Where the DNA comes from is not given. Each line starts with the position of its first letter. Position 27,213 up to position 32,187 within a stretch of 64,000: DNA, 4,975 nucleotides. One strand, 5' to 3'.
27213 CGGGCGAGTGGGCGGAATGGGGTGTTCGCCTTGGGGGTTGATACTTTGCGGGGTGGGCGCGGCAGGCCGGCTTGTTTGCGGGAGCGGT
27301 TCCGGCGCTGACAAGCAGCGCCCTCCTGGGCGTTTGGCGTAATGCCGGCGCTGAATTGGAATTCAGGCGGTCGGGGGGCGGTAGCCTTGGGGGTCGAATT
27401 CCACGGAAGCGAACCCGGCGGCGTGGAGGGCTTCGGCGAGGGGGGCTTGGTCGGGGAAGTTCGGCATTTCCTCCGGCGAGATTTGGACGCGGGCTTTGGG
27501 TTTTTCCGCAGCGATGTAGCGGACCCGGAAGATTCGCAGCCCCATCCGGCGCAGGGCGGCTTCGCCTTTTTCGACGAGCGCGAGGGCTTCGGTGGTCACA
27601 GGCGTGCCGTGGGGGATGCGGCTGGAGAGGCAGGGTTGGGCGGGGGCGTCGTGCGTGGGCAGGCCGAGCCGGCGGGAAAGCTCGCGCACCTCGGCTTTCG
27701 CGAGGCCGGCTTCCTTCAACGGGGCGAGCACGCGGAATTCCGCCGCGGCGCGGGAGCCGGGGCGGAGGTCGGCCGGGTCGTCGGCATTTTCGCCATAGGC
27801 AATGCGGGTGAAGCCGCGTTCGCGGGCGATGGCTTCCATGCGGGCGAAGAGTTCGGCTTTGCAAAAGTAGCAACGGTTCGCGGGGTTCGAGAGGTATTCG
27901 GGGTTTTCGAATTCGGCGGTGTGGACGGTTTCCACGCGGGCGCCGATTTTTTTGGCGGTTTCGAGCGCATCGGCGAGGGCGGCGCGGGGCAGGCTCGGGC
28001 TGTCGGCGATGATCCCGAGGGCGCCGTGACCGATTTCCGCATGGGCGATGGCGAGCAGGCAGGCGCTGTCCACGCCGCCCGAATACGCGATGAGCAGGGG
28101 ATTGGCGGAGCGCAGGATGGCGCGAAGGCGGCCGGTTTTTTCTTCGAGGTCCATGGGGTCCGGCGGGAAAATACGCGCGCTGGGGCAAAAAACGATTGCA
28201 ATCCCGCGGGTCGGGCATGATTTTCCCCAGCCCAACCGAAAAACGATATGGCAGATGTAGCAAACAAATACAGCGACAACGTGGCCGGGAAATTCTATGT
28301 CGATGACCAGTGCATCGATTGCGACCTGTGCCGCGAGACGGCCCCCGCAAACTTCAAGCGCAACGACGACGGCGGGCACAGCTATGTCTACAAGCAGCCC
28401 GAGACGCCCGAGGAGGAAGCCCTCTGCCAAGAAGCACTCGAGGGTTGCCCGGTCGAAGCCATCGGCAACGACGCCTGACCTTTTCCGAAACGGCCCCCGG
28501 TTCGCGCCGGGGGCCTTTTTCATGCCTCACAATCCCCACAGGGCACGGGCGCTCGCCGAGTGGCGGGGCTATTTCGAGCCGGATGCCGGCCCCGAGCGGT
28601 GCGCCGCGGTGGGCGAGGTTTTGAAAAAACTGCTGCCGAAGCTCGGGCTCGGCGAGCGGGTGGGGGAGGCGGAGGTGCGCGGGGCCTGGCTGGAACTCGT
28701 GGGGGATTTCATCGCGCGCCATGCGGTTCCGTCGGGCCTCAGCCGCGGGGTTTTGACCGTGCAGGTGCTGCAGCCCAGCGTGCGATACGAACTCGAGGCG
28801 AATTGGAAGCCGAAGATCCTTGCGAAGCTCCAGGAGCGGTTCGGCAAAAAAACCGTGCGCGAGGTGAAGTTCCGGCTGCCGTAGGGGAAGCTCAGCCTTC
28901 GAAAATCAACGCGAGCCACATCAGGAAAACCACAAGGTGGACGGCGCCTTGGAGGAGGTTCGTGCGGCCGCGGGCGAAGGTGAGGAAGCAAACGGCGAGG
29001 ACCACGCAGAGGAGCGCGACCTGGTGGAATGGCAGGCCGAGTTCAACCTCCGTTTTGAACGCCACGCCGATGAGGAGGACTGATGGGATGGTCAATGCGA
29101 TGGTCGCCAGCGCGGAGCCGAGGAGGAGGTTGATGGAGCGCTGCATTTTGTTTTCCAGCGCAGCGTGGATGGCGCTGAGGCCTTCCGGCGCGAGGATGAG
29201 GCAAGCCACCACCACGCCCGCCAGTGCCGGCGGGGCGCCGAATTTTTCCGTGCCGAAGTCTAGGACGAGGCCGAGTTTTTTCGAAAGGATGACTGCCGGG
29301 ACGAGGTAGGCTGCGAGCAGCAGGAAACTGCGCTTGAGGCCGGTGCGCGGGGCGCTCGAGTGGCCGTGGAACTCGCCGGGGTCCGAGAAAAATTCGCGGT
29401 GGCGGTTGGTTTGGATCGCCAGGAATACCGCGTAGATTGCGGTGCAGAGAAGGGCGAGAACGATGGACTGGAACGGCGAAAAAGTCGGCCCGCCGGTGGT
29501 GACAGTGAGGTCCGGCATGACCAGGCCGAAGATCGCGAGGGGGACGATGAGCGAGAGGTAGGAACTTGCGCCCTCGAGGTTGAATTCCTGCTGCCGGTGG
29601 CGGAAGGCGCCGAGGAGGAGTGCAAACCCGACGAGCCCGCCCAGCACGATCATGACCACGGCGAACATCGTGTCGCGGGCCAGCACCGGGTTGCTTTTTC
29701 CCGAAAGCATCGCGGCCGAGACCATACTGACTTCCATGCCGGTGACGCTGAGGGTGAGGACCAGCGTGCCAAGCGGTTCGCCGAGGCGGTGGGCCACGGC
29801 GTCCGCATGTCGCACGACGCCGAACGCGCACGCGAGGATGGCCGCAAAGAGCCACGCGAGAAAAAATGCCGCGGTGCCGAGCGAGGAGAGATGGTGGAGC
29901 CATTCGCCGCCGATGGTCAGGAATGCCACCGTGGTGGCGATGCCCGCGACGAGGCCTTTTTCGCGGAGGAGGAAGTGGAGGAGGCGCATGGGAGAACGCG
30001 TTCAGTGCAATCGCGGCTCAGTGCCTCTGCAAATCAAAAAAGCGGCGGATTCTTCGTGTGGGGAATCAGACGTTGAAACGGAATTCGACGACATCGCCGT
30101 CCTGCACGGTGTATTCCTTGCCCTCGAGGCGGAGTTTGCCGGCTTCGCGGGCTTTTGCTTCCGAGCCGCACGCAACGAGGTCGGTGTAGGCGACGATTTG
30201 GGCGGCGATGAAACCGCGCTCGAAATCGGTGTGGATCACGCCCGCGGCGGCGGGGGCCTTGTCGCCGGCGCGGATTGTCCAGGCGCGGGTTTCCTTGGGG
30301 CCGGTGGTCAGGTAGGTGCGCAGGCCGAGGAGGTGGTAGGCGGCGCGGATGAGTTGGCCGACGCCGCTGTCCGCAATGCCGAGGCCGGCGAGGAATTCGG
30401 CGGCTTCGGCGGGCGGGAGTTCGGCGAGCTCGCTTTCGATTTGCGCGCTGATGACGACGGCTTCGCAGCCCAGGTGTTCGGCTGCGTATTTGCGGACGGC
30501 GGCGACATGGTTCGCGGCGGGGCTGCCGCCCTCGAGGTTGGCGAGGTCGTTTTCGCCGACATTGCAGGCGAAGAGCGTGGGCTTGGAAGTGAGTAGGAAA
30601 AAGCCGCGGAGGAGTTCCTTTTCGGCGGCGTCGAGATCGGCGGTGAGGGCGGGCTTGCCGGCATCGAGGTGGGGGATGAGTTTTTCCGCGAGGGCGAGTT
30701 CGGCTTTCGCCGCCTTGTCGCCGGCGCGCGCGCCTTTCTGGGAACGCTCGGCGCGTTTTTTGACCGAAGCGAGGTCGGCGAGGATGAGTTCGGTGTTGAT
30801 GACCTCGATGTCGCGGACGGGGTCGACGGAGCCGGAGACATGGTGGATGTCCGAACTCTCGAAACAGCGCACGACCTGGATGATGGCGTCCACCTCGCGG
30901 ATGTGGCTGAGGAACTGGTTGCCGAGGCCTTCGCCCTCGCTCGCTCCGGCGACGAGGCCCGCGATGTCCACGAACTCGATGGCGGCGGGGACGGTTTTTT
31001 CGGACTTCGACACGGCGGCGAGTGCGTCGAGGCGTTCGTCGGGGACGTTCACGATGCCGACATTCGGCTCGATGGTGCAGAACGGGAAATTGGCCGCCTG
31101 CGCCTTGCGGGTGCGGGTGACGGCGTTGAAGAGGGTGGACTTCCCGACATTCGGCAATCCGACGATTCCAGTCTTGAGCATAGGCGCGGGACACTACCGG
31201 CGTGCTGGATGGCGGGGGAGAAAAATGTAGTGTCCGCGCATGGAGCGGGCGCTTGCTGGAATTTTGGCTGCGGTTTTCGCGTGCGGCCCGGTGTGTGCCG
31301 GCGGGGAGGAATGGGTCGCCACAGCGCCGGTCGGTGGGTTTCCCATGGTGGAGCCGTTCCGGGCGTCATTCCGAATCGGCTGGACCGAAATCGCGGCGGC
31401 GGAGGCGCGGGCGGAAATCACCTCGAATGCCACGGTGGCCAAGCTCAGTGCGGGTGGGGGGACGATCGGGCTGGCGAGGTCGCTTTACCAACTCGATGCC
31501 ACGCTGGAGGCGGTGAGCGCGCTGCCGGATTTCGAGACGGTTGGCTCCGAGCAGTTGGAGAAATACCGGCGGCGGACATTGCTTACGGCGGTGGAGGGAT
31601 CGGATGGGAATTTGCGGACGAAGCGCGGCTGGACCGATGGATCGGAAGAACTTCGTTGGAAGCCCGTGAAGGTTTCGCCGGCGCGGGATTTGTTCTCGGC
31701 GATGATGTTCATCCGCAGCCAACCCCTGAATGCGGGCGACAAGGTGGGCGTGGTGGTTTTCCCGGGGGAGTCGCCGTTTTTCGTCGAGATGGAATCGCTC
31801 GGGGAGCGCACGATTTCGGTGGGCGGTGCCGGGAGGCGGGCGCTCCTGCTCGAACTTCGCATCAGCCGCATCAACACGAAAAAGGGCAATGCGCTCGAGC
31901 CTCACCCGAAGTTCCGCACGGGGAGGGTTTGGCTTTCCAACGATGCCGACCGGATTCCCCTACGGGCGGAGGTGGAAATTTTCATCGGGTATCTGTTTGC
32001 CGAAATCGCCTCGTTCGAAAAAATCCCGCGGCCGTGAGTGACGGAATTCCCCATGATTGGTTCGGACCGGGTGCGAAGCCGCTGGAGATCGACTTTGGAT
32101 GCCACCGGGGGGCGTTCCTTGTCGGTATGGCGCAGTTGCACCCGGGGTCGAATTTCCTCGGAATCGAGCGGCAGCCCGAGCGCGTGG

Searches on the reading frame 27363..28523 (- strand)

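Call 37: search_protein_families(library=pfam, proteins=[window:27363-28523:-], max_evalue=0.001)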
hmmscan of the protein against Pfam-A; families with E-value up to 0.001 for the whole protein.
window:27363-28523:- (386 aa): 1 family
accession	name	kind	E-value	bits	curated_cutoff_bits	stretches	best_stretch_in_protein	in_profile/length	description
PF02540.23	NAD_synthase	-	0.00065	19.3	21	0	141-243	19-116/242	NAD synthase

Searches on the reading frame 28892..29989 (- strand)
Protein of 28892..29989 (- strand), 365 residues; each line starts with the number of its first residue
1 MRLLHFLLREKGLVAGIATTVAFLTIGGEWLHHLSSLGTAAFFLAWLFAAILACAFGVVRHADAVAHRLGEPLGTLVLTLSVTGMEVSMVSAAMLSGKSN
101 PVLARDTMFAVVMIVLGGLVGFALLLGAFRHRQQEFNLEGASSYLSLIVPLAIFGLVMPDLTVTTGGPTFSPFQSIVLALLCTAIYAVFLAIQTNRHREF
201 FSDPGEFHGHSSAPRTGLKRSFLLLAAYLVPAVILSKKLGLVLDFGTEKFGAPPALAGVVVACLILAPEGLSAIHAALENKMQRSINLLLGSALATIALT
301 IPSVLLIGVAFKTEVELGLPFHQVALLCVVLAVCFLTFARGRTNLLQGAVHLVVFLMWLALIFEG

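Call 37: search_protein_families(library=pfam, proteins=[window:28892-29989:-], max_evalue=0.001)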
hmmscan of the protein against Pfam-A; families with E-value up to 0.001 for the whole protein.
window:28892-29989:- (365 aa): 1 family
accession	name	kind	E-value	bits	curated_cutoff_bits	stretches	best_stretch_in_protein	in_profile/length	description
PF01699.29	Na_Ca_ex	-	2.1e-29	102.9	24.9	2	41-194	3-150/151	Sodium/calcium exchanger protein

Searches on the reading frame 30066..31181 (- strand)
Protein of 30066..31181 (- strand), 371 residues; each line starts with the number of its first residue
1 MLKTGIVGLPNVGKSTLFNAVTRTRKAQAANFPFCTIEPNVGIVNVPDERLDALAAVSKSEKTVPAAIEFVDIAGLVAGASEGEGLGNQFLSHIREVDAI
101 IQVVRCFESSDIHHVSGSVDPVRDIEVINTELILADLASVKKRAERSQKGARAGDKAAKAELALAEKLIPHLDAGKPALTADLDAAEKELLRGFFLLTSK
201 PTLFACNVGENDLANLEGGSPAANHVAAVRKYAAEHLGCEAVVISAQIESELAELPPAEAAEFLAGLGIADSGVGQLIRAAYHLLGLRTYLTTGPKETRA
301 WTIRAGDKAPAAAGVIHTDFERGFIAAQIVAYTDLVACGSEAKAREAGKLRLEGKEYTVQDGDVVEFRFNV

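Call 37: search_protein_families(library=pfam, proteins=[window:30066-31181:-], max_evalue=0.001)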
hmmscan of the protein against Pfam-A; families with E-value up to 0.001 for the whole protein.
window:30066-31181:- (371 aa): 3 families
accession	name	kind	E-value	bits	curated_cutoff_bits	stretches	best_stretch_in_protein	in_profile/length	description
PF06071.19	YchF-GTPase_C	-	1.7e-37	127.8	27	1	287-370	1-84/84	Protein of unknown function (DUF933)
PF01926.29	MMR_HSR1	-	1.2e-22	80.5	21.9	1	4-109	2-86/113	50S ribosome-binding GTPase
PF02421.24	FeoB_N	-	6.4e-08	32.7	27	1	5-49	4-47/156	Ferrous iron transport protein B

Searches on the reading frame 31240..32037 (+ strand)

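Call 37: search_protein_families(library=pfam, proteins=[window:31240-32037:+], max_evalue=0.001)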
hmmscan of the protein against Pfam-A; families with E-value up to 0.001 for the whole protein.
window:31240-32037:+ (265 aa): 1 family
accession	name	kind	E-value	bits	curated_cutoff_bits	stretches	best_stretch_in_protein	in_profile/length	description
PF11306.15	DUF3108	-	3.7e-14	53.5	26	1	44-255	2-207/209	Protein of unknown function (DUF3108)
